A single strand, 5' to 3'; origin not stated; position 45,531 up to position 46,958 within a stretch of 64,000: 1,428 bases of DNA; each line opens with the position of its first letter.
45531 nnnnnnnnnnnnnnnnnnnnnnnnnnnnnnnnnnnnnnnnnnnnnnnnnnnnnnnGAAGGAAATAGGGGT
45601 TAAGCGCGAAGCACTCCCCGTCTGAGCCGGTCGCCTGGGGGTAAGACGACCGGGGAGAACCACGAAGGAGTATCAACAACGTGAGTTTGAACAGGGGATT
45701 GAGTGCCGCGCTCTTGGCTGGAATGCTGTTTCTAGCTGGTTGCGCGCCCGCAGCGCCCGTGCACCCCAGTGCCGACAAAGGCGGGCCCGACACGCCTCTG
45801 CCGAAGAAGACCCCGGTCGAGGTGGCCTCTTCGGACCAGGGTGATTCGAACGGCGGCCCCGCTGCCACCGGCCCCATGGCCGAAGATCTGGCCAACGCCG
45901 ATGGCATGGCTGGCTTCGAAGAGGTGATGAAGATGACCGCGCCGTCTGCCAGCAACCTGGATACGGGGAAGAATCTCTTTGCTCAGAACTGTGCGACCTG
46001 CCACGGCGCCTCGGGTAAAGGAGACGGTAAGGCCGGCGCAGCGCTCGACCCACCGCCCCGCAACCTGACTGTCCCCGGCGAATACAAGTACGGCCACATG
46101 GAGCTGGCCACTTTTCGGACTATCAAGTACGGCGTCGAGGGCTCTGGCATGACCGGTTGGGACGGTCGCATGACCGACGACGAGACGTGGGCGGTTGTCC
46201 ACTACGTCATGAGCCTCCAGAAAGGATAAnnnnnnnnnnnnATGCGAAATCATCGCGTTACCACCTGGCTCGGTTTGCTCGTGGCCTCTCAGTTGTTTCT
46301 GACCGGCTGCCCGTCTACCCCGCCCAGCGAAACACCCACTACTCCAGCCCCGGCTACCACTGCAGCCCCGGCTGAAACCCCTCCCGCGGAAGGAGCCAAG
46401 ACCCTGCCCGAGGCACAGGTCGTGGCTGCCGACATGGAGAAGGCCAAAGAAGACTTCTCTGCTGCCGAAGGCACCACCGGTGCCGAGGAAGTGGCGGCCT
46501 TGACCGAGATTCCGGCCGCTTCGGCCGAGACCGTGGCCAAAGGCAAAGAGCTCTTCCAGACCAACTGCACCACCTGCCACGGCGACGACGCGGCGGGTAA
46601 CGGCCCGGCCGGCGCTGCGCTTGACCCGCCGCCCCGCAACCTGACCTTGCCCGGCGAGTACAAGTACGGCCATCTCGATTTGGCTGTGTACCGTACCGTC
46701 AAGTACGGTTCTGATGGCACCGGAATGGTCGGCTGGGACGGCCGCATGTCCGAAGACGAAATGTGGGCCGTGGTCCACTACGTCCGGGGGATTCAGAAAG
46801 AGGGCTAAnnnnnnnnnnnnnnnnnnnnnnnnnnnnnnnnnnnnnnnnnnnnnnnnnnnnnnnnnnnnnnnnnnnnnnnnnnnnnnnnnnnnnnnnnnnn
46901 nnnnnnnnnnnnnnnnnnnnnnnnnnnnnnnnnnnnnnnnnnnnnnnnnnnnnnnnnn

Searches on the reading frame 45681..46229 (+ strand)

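Call 60: search_protein_families(library=pfam, proteins=[window:45681-46229:+], max_evalue=0.0001)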
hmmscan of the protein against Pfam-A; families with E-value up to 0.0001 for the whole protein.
window:45681-46229:+ (182 aa): 2 families
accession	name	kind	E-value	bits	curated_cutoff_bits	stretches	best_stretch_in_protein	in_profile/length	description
PF00034.26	Cytochrom_C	-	5.2e-13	50.6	21.3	1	95-179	3-89/90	Cytochrome c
PF13442.11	Cytochrome_CBB3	-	8.6e-13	48.9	27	1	92-176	2-68/68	Cytochrome C oxidase, cbb3-type, subunit III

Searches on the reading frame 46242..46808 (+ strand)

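Call 60: search_protein_families(library=pfam, proteins=[window:46242-46808:+], max_evalue=0.0001)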
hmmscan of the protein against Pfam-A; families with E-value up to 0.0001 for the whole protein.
window:46242-46808:+ (188 aa): 2 families
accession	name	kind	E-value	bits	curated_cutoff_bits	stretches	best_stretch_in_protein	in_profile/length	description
PF00034.26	Cytochrom_C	-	5.9e-13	50.4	21.3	1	98-183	1-88/90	Cytochrome c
PF13442.11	Cytochrome_CBB3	-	1.5e-12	48.1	27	1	97-181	2-68/68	Cytochrome C oxidase, cbb3-type, subunit III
